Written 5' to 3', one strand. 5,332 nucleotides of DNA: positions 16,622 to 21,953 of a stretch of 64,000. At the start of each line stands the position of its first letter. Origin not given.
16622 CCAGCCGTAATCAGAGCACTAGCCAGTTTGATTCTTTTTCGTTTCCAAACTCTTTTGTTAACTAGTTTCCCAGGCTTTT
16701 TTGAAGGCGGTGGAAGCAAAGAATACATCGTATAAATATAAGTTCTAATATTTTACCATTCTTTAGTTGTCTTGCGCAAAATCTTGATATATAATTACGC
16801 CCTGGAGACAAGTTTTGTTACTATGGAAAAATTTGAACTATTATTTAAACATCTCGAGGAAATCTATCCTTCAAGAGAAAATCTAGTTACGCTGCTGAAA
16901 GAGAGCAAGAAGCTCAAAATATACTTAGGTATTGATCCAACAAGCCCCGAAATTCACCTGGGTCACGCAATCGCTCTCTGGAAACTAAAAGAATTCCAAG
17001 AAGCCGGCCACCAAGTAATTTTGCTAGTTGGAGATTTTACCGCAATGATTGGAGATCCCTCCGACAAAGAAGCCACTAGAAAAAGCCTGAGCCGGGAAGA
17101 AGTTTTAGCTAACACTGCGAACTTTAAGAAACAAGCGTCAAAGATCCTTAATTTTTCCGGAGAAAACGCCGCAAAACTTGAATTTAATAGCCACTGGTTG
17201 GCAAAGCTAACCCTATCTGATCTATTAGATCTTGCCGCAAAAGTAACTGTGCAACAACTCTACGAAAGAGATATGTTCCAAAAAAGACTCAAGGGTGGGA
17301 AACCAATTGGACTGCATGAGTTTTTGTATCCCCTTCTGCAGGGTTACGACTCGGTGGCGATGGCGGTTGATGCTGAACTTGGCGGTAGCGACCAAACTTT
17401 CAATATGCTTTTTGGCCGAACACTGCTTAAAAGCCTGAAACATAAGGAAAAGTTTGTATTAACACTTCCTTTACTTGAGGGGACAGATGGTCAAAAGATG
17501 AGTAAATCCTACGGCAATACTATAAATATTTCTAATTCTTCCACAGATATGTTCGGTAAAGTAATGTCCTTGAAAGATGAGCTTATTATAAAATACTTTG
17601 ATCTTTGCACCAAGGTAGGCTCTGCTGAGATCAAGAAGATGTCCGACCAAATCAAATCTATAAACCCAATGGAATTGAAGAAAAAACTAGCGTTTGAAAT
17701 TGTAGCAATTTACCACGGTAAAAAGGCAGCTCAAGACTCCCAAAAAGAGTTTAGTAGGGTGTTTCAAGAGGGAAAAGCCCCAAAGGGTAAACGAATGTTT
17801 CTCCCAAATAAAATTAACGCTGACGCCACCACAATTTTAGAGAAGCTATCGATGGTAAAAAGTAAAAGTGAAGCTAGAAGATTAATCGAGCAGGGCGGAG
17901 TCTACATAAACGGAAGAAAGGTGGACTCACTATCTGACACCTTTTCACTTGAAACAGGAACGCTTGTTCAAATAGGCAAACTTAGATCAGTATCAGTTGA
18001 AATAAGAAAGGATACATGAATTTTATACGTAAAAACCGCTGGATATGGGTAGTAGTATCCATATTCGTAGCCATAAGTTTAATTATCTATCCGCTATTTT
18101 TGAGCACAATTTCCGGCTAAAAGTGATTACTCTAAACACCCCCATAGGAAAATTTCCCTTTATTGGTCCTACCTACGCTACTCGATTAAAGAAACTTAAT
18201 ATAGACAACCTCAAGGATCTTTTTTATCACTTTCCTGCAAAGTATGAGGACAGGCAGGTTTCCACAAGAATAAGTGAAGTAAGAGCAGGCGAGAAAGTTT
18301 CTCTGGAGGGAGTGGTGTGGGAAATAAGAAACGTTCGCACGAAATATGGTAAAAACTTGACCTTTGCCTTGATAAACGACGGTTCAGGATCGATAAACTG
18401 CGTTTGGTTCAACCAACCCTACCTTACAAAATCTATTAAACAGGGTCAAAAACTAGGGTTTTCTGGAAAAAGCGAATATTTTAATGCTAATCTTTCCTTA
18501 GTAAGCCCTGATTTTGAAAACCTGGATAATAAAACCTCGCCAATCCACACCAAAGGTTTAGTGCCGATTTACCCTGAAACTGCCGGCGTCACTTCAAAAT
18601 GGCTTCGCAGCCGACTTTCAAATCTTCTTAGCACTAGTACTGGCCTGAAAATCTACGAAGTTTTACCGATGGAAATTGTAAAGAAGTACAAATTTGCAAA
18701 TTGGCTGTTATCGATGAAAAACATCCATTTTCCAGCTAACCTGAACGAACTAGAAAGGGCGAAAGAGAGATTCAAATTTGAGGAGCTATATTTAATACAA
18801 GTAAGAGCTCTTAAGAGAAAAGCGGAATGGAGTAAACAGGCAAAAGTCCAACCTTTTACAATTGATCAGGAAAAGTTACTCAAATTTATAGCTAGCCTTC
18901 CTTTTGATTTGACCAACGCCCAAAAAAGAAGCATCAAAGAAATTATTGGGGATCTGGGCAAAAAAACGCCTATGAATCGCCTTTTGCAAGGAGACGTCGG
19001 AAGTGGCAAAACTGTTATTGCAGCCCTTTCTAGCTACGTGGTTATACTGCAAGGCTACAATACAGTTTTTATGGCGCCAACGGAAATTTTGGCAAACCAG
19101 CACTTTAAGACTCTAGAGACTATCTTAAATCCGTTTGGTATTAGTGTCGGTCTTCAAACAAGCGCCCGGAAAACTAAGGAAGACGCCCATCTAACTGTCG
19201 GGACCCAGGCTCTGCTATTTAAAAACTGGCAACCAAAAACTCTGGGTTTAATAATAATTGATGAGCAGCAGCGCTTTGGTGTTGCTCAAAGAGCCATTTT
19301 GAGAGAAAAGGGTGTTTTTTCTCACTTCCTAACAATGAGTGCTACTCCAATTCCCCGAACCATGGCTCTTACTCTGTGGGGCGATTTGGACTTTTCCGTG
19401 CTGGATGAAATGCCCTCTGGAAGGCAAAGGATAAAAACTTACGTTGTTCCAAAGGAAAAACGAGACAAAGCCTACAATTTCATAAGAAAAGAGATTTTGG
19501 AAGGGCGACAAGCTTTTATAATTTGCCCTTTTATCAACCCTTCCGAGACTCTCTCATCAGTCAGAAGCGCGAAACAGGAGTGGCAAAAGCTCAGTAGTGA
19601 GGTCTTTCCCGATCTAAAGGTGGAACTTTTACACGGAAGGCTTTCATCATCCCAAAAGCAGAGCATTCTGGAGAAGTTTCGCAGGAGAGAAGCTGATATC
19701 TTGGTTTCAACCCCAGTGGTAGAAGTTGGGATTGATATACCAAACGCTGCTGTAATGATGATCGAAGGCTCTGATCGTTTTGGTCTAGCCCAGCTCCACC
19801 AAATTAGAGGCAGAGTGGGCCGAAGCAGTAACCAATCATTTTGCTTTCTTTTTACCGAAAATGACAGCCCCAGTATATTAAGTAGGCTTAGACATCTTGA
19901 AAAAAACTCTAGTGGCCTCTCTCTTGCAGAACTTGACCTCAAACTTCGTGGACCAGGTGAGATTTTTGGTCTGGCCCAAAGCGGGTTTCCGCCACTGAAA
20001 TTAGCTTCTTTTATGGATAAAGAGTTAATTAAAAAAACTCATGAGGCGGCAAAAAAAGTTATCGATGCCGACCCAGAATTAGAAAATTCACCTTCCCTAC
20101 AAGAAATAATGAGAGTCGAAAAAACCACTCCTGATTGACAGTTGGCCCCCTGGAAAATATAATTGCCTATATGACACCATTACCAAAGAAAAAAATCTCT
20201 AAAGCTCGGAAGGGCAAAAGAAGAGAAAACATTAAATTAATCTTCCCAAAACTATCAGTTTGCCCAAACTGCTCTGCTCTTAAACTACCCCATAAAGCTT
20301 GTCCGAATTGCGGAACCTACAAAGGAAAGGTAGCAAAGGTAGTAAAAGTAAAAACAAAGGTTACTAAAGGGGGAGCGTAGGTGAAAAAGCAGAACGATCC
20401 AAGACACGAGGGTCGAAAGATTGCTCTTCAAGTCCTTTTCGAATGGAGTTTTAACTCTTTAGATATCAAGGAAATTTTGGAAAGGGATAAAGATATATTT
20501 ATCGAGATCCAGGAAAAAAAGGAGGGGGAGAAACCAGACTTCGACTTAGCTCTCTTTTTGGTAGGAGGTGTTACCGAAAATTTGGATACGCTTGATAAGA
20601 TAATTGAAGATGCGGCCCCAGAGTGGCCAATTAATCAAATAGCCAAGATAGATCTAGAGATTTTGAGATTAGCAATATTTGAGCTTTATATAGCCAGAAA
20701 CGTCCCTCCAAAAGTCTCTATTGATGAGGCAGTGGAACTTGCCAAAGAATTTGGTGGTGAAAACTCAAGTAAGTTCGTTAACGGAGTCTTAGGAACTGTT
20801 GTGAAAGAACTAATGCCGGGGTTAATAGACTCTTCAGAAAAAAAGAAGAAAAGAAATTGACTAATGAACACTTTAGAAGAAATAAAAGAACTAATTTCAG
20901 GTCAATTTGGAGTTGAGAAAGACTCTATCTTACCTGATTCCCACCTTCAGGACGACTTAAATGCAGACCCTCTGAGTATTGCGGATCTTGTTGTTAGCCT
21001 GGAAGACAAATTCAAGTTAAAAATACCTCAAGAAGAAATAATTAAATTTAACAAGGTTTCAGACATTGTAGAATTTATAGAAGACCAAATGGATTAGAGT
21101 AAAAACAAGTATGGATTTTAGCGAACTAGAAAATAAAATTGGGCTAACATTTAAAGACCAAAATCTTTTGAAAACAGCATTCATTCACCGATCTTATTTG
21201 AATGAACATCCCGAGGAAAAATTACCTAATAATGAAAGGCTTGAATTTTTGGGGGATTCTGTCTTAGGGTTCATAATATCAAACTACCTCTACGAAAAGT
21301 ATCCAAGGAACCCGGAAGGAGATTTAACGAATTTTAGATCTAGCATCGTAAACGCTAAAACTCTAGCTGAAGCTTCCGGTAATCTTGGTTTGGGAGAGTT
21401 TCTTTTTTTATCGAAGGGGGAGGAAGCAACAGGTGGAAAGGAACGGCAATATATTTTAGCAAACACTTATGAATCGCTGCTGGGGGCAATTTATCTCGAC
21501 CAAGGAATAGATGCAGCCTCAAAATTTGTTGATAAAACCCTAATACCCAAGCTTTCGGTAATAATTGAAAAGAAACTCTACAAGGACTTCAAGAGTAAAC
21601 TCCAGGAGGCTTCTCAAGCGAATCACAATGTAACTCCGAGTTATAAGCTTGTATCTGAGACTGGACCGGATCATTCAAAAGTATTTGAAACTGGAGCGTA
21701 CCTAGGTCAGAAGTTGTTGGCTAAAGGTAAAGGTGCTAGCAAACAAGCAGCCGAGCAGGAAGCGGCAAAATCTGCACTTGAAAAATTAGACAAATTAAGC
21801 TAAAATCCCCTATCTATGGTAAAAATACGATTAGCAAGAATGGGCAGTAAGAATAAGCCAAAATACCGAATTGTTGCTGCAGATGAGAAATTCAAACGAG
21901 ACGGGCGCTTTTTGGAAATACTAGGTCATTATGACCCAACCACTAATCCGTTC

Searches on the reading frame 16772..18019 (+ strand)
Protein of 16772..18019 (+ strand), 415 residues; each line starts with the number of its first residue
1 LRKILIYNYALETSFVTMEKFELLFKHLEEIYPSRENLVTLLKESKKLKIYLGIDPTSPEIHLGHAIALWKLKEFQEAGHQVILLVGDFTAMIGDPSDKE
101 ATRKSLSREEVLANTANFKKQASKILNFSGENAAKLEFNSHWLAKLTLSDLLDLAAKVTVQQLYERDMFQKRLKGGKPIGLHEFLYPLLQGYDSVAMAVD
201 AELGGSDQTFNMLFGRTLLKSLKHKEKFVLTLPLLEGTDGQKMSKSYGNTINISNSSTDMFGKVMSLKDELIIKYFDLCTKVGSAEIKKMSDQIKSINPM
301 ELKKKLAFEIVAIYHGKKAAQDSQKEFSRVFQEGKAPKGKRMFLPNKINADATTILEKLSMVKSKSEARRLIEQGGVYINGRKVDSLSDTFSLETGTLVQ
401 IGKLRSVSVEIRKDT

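Call 39: search_protein_families(library=pfam, proteins=[window:16772-18019:+], max_evalue=0.001)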
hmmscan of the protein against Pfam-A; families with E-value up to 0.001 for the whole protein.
window:16772-18019:+ (415 aa): 5 families
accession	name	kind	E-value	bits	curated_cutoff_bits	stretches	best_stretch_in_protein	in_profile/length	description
PF00579.31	tRNA-synt_1b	-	1.6e-73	248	21.1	1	45-332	3-292/292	tRNA synthetases class I (W and Y)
PF01479.30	S4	-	4.2e-10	39.6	22.8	1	355-390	6-41/48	S4 domain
PF22421.1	SYY_C-terminal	-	3e-06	27.5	27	1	354-392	23-61/83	Tyrosine--tRNA ligase SYY-like C-terminal domain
PF16714.10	TyrRSs_C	-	4.8e-05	23.6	30.6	1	340-384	9-55/120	Tyrosyl-tRNA synthetase C-terminal domain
PF00133.28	tRNA-synt_1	-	0.00087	18.6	22.7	0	198-252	328-385/414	tRNA synthetases class I (I, L, M and V)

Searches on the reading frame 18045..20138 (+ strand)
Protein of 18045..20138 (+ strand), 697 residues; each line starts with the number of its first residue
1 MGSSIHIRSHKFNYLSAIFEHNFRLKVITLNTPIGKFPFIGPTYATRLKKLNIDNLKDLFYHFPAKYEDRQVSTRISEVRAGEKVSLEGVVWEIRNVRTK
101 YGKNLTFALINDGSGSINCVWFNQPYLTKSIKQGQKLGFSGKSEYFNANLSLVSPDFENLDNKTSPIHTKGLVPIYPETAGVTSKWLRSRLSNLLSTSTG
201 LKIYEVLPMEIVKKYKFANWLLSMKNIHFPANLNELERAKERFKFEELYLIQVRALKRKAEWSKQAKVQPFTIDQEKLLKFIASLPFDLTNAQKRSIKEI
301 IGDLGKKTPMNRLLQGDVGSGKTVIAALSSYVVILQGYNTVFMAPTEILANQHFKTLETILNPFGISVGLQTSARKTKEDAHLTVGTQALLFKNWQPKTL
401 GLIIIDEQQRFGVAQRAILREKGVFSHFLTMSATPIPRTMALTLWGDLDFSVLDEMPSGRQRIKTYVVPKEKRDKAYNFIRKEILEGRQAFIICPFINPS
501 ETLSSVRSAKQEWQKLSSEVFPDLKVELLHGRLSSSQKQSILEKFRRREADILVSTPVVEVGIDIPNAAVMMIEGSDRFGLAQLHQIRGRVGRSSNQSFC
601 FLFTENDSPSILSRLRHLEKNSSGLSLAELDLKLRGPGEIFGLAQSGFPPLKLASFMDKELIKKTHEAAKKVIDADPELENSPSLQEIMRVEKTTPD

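Call 13: search_protein_families(library=pfam, proteins=[window:18045-20138:+], max_evalue=0.01)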
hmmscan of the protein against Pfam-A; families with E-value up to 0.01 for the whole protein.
window:18045-20138:+ (697 aa): 9 families
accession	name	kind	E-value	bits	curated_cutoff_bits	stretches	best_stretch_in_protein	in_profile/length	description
PF17191.10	RecG_wedge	-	4.3e-25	88.6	23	1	40-193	8-157/162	RecG wedge domain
PF00270.35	DEAD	-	3.8e-20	72.7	26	1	290-439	1-163/167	DEAD/DEAH box helicase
PF00271.37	Helicase_C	-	4e-19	69.3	23.5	1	478-594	8-109/110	Helicase conserved C-terminal domain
PF01336.31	tRNA_anti-codon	-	1.5e-09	38.1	27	1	85-159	1-74/75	OB-fold nucleic acid binding domain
PF04851.21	ResIII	-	5.8e-09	36.5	22.5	1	288-435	3-162/164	Type III restriction enzyme, res subunit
PF19833.4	RecG_dom3_C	-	1.9e-08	34.7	26.8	1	623-682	3-64/87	ATP-dependent DNA helicase RecG, domain 3, C-terminal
PF22590.2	Cas3-like_C_2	-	3.8e-07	30.8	27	1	504-595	10-105/106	CRISPR-associated nuclease/helicase Cas3, C-terminal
PF07517.20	SecA_DEAD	-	0.00036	20.3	24.6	1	318-379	99-160/290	SecA DEAD-like domain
PF16203.11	ERCC3_RAD25_C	-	0.0057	16.4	27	0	523-596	79-153/248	ERCC3/RAD25/XPB C-terminal helicase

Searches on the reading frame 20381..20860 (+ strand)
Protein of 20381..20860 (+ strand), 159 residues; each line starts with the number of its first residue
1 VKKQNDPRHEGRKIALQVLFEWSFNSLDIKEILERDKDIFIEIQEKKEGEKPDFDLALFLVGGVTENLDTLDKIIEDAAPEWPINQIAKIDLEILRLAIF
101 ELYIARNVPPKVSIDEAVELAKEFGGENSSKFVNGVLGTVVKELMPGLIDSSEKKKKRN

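Call 13: search_protein_families(library=pfam, proteins=[window:20381-20860:+], max_evalue=0.01)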
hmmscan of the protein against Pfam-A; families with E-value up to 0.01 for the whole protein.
window:20381-20860:+ (159 aa): 1 family
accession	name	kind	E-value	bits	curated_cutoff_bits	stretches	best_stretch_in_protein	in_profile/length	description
PF01029.23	NusB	-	6.4e-35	120.9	23.1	1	11-142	3-133/133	NusB family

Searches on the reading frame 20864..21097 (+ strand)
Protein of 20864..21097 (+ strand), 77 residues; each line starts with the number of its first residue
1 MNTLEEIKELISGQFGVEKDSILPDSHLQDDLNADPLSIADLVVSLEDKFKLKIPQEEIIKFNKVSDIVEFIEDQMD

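Call 13: search_protein_families(library=pfam, proteins=[window:20864-21097:+], max_evalue=0.01)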
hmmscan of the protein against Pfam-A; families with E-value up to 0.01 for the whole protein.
window:20864-21097:+ (77 aa): 1 family
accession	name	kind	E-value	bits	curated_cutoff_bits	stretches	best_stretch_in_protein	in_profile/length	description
PF00550.31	PP-binding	-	2.2e-10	41.1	20.8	1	5-72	1-67/67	Phosphopantetheine attachment site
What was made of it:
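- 20864..21097 (+): ACP-like protein lacking the phosphopantetheine serine (context, probably not the KS partner). PF00550, E 2e-10 (call 13).
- On Acyl carrier protein (gene 20864-21097): PF00550, E 2.2e-10, 41 bits against a cut-off of 20.8 (call 13).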

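Call 50: find_homologous_proteins(query=window:20864-21097:+, max_evalue=0.001)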
Query window:20864-21097:+ (77 aa): 60 proteins with E <= 0.001 among 70 candidates.
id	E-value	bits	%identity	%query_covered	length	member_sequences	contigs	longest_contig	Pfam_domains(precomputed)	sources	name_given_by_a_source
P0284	1.1e-39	151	100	100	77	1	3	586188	PF00550.32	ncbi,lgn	ncbi:MAG: acyl carrier protein [Candidatus Woykebacteria bacterium]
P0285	3.2e-34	134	91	100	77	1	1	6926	PF00550.32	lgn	-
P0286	3.0e-30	121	80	99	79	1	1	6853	PF00550.32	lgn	-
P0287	1.4e-29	119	78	99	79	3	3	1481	PF00550.32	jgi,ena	-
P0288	3.7e-29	118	76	99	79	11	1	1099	PF00550.32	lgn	-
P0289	7.5e-29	117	78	99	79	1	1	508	PF00550.32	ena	-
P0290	1.5e-28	116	77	100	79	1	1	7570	PF00550.32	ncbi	-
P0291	9.3e-28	113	75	99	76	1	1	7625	PF00550.32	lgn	-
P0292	1.7e-27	112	77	100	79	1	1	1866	PF00550.32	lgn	-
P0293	1.0e-26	110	75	97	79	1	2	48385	PF00550.32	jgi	jgi:acyl carrier protein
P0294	1.1e-26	110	72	99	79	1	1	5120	PF00550.32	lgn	-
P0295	3.4e-26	108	71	97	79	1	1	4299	PF00550.32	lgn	-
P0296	3.6e-26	108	72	97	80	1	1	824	PF00550.32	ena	-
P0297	4.4e-26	108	69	97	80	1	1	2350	PF00550.32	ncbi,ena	-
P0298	4.9e-26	108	72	97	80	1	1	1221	PF00550.32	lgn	-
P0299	4.5e-25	105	71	99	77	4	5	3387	PF00550.32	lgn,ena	-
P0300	5.2e-25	105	71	97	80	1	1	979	PF00550.32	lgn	-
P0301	7.1e-25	104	71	97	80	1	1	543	PF00550.32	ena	-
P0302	1.4e-24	103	69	97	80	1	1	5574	PF00550.32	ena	-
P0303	4.8e-24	102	69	97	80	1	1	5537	PF00550.32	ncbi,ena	-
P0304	4.8e-24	102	71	97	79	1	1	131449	PF00550.32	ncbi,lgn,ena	-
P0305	1.6e-23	100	67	99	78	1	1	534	PF00550.32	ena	-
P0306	3.0e-21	93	58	99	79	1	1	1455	PF00550.32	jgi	jgi:acyl carrier protein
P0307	7.5e-21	91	58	94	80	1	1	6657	PF00550.32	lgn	-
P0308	3.5e-19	86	61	91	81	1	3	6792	PF00550.32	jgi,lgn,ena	jgi:acyl carrier protein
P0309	2.3e-18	84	54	94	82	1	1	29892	PF00550.32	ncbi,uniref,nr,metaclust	ncbi:MAG: acyl carrier protein [Candidatus Woykebacteria bacterium RBG_13_40_7b]|uniref:Acyl carrier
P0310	8.2e-18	82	56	95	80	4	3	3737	PF00550.32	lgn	-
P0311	1.1e-17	81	59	92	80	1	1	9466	PF00550.32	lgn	-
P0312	2.2e-17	80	53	97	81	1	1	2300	PF00550.32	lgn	-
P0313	3.7e-17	80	56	95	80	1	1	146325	PF00550.32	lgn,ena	-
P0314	6.0e-17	79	58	94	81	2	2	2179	PF00550.32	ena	-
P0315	1.6e-16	78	58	94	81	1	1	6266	PF00550.32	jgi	jgi:acyl carrier protein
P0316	4.2e-16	76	57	94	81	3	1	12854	PF00550.32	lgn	-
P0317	8.9e-16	75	58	94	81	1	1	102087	PF00550.32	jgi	jgi:acyl carrier protein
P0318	1.3e-15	75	53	94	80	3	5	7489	PF00550.32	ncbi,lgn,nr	ncbi:MAG TPA: acyl carrier protein [Patescibacteria group bacterium]|nr:acyl carrier protein [Patesc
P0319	5.1e-13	67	65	70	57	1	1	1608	PF00550.32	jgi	jgi:acyl carrier protein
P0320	1.3e-9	56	42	94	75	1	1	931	PF00550.32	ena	-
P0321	1.7e-9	55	42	94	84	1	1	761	PF00550.32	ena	-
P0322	1.8e-9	55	40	94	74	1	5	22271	PF00550.32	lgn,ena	-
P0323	2.4e-9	55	40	94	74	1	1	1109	PF00550.32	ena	-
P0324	4.1e-9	54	40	94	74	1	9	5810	PF00550.32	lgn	-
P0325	4.7e-9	54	40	94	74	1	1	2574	PF00550.32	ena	-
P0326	6.1e-9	54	40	94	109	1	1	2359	PF00550.32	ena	-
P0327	6.4e-9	54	40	94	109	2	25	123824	PF00550.32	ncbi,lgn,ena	-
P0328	1.1e-8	53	39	94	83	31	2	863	PF00550.32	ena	-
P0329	1.3e-8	53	39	94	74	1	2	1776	PF00550.32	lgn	-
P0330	1.8e-8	52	39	94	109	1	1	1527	PF00550.32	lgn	-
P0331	2.4e-8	52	38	94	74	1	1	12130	PF00550.32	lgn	-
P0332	3.0e-8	52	39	94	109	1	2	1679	PF00550.32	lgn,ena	-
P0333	3.4e-8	51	39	94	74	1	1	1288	PF00550.32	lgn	-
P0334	3.5e-8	51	39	94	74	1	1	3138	PF00550.32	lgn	-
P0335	3.6e-8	51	39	94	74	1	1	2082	PF00550.32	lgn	-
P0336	4.0e-8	51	39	94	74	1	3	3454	PF00550.32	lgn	-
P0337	5.5e-8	51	38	94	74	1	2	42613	PF00550.32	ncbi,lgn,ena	-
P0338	6.8e-8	50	40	94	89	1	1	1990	PF00550.32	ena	-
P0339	7.7e-8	50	38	94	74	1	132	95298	PF00550.32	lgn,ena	-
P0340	9.3e-8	50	38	94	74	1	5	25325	PF00550.32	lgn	-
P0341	1.1e-7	50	39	94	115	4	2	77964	PF00550.32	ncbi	-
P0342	1.4e-7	49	40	94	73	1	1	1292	PF00550.32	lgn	-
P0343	1.3e-4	40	38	94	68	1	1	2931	PF00550.32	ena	-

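Call 51: find_encoding_contigs(protein=P0284, flank=10000, max_places=6)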
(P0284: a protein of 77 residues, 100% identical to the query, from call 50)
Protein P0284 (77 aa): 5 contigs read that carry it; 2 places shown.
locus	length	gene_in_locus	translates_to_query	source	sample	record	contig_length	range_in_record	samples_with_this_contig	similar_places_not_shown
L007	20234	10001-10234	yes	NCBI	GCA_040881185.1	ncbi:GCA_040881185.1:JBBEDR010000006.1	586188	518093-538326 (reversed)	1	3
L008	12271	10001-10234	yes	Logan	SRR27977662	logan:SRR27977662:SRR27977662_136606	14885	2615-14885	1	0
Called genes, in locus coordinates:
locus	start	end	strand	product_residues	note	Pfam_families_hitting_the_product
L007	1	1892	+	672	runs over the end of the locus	PF03483:B3_4, PF03484:B5, PF17759:tRNA_synthFbeta, PF03147:FDX-ACB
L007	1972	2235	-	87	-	-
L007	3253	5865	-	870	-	PF00912:Transgly, PF00905:Transpeptidase, PF17957:Big_7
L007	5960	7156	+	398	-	PF00579:tRNA-synt_1b, PF22421:SYY_C-terminal (weak), PF01479:S4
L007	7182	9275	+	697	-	PF17191:RecG_wedge, PF01336:tRNA_anti-codon, PF00270:DEAD, PF04851:ResIII, PF00271:Helicase_C, PF22590:Cas3-like_C_2 (weak), PF19833:RecG_dom3_C (weak)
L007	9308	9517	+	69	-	PF01783:Ribosomal_L32p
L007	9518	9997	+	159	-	PF01029:NusB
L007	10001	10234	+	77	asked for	PF00550:PP-binding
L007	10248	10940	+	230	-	PF22935:RM44_endonuclase, PF14622:Ribonucleas_3_3, PF00636:Ribonuclease_3, PF00035:dsrm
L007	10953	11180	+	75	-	PF00886:Ribosomal_S16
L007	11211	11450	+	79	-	PF13083:KH_KhpA-B, PF00013:KH_1 (weak)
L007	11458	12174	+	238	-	PF01746:tRNA_m1G_MT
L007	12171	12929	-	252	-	-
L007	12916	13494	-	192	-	-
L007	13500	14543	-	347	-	PF11104:PilM_2, PF06723:MreB_Mbl (faint), PF25216:Volactin (weak), PF14450:FtsA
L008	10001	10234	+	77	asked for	PF00550:PP-binding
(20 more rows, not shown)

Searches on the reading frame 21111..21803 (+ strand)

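Call 13: search_protein_families(library=pfam, proteins=[window:21111-21803:+], max_evalue=0.01)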
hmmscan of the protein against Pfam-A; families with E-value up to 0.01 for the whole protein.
window:21111-21803:+ (230 aa): 4 families
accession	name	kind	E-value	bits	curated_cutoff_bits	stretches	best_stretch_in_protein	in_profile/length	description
PF14622.11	Ribonucleas_3_3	-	4.6e-40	137.2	35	1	16-147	1-127/128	Ribonuclease-III-like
PF00636.31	Ribonuclease_3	-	1.6e-27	96.7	27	1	42-132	1-102/102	Ribonuclease III domain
PF00035.32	dsrm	-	3.9e-17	63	23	1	161-226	2-66/66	Double-stranded RNA binding motif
PF22935.1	RM44_endonuclase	-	5.7e-08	33.4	27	1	10-99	13-117/139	Large ribosomal subunit protein mL44, endonuclease domain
